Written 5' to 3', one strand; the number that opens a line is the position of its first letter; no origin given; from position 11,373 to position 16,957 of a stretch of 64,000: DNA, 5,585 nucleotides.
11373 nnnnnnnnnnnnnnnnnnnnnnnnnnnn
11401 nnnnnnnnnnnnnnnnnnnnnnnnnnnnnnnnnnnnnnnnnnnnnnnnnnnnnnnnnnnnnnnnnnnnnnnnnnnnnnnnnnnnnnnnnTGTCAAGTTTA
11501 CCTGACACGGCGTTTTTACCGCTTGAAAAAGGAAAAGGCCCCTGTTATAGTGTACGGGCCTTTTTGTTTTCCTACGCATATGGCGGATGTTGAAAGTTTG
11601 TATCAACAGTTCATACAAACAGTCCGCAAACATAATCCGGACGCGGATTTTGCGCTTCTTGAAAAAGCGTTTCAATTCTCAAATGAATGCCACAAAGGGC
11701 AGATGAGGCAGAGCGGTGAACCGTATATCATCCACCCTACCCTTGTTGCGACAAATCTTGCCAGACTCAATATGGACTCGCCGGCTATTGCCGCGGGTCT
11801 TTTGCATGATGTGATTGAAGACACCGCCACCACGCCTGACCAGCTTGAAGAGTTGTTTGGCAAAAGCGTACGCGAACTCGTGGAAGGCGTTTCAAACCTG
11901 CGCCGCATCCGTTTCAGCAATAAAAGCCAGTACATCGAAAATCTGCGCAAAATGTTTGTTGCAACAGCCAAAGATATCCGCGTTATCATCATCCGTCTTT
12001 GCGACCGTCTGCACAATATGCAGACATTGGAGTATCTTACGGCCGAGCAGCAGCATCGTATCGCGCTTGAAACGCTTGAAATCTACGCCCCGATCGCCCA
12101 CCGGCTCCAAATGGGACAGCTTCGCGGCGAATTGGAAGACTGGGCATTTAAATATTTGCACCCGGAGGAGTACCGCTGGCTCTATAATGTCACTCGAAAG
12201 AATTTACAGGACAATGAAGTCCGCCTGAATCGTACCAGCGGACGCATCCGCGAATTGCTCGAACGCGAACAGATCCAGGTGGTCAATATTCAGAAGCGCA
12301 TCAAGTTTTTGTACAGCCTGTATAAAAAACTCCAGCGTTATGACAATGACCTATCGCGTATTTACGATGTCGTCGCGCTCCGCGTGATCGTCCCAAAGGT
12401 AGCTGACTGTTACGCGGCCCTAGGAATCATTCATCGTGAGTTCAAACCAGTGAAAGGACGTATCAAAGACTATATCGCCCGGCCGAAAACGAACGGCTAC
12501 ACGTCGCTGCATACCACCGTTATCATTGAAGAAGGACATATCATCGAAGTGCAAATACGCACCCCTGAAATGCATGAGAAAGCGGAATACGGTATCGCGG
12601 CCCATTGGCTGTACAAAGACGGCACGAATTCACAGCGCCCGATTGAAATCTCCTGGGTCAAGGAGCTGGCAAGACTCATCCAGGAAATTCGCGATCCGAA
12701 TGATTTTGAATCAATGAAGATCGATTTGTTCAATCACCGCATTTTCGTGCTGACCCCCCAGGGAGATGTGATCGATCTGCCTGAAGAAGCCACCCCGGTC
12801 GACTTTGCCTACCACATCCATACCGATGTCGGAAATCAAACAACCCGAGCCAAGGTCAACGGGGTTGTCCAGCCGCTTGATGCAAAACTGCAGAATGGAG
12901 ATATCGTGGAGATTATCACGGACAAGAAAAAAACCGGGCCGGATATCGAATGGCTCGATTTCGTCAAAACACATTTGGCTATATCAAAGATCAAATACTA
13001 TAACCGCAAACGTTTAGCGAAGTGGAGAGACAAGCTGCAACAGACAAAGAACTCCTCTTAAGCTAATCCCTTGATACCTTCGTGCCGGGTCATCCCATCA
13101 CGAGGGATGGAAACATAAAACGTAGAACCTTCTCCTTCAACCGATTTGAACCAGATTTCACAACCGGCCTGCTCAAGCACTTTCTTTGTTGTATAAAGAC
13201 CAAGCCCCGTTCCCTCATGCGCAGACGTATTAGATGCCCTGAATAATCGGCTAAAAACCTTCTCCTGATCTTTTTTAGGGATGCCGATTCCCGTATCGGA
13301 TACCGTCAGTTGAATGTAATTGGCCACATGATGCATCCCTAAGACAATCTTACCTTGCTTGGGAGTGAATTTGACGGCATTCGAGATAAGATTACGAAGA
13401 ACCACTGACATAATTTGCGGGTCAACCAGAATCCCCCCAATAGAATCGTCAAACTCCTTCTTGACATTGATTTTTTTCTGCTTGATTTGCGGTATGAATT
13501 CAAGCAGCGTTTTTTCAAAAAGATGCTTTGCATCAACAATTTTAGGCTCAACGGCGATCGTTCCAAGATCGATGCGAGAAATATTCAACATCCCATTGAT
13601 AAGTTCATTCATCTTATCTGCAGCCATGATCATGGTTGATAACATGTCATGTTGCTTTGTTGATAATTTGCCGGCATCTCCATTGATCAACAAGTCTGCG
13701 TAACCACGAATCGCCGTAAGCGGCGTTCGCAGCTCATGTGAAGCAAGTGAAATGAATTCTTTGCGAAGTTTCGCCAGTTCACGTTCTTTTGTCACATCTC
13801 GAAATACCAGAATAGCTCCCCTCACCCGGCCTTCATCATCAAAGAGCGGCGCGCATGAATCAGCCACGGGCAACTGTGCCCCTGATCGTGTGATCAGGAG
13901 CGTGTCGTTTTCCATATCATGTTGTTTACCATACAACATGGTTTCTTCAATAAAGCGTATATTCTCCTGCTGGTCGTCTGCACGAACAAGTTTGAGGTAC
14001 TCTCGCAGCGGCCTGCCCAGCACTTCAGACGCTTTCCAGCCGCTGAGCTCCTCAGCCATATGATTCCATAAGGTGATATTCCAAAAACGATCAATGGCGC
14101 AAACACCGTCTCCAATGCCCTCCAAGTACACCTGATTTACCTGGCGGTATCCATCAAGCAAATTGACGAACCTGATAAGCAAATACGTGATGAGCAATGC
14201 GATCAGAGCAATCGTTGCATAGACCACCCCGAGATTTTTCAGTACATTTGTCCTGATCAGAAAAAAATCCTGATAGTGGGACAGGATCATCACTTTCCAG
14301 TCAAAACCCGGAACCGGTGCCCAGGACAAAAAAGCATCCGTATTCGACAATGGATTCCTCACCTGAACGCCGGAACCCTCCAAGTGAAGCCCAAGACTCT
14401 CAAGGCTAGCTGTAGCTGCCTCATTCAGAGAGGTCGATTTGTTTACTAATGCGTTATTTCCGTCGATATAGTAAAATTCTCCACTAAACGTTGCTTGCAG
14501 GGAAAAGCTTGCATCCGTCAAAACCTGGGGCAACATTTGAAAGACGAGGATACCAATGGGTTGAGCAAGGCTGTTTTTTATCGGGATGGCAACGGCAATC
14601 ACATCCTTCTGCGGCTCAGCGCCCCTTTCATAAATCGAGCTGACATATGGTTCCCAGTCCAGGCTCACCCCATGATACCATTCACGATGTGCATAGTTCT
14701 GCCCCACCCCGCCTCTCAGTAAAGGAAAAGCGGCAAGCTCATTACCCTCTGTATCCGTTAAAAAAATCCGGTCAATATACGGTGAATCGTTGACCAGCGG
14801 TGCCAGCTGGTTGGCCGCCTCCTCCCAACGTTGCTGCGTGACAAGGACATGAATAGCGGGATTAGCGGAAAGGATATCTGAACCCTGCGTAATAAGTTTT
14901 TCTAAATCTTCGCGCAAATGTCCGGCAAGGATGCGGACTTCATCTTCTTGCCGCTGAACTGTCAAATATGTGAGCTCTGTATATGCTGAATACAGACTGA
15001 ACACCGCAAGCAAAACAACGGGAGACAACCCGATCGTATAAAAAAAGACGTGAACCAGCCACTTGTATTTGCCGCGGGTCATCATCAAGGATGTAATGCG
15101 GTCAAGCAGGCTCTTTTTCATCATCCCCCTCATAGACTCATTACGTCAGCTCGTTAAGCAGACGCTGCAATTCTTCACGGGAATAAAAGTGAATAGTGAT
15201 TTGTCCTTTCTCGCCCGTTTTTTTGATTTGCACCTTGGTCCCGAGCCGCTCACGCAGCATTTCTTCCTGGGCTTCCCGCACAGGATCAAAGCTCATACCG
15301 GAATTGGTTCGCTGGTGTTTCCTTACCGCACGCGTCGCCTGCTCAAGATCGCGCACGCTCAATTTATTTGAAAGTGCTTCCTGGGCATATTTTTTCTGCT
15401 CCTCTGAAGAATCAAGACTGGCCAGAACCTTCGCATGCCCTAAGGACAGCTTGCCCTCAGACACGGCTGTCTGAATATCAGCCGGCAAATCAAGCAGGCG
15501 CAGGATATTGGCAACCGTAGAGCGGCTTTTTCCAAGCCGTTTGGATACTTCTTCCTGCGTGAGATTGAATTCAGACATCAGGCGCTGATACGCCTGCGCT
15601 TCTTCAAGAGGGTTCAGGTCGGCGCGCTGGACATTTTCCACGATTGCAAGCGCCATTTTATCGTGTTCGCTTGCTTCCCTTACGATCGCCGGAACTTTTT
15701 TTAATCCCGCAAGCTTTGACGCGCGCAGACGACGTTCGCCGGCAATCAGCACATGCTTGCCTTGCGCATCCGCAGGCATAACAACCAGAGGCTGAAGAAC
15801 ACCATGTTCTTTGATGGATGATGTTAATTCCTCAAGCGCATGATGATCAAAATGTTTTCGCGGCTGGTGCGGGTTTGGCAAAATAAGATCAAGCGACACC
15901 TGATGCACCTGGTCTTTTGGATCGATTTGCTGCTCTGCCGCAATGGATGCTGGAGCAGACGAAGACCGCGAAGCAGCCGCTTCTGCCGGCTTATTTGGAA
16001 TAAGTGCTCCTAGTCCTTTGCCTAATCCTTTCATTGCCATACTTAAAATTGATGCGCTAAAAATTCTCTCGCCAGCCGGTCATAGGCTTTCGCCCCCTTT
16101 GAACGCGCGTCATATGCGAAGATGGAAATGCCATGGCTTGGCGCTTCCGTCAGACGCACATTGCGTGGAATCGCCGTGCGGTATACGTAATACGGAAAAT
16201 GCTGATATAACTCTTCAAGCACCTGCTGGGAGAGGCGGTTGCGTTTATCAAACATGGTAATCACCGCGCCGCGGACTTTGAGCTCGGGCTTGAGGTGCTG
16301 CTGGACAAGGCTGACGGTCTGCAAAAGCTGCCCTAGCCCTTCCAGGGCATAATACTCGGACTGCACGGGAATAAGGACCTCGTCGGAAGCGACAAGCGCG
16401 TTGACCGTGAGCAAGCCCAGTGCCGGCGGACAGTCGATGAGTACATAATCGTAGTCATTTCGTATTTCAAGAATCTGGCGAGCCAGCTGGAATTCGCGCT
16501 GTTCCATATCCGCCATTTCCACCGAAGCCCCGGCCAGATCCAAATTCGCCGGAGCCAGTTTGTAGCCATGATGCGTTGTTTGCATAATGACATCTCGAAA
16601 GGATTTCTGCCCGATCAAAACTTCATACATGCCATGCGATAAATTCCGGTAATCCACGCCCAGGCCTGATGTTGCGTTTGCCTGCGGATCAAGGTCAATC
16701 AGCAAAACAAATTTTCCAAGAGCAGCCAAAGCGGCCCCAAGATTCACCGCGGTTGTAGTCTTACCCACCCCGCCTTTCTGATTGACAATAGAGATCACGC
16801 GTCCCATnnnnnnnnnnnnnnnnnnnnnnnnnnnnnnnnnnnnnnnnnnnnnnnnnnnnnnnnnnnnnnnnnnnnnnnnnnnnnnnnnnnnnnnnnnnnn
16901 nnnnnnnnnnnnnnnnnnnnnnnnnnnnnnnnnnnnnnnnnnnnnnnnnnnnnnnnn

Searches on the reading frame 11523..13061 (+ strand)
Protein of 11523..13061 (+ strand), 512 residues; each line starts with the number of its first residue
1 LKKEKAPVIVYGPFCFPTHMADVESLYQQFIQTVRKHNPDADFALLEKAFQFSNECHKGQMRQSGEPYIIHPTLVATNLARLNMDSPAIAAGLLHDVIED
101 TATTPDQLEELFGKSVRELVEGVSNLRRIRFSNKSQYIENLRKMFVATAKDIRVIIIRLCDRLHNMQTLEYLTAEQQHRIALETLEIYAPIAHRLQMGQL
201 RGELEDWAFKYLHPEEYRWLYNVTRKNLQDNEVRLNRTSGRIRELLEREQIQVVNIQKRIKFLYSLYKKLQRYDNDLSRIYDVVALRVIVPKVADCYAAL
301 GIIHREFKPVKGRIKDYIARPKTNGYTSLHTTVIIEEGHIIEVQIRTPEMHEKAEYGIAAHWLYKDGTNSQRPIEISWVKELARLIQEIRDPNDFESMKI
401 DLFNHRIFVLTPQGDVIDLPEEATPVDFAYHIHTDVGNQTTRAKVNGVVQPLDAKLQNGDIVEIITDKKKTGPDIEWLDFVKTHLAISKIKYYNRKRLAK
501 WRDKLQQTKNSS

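Call 59: search_protein_families(library=pfam, proteins=[window:11523-13061:+], max_evalue=0.00001)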
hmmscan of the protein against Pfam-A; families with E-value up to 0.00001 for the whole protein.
window:11523-13061:+ (512 aa): 4 families
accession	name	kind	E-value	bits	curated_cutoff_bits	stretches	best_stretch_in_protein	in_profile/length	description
PF13328.12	HD_4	-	1.7e-46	158.3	27.2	1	49-197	1-155/156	HD domain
PF04607.23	RelA_SpoT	-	4.2e-39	133.7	27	1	258-367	1-111/113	Region found in RelA / SpoT proteins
PF02824.27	TGS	-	7.4e-22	77.6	22.2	1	407-466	1-60/60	TGS domain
PF01966.28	HD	-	3.2e-09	37.5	22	1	68-166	1-116/116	HD domain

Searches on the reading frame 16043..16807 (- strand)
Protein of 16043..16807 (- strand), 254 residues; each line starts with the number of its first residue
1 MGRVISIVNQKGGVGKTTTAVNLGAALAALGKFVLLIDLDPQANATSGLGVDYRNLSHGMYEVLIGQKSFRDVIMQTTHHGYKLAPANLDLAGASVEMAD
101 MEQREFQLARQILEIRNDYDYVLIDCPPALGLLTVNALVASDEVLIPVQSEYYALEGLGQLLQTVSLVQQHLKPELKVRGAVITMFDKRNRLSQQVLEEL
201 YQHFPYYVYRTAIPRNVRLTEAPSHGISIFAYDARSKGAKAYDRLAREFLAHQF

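Call 47: list_cluster_members(proteins=[P0001, P0012, window:16043-16807:-, window:18836-19765:+])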
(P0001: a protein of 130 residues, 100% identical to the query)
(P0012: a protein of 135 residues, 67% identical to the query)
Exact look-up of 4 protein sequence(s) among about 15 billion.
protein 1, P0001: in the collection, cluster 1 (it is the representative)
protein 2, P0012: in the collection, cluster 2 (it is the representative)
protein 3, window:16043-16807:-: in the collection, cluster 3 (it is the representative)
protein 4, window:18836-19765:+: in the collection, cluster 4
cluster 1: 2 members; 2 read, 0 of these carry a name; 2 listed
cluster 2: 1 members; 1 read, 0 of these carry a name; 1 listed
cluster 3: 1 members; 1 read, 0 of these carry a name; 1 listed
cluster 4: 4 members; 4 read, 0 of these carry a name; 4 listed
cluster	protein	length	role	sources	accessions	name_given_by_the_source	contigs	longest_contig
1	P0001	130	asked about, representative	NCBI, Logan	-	-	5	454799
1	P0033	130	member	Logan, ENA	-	-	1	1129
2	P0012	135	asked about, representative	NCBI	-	-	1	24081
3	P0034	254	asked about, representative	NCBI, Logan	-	-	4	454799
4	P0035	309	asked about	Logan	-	-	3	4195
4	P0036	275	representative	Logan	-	-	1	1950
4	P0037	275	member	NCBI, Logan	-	-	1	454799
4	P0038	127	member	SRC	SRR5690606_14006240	-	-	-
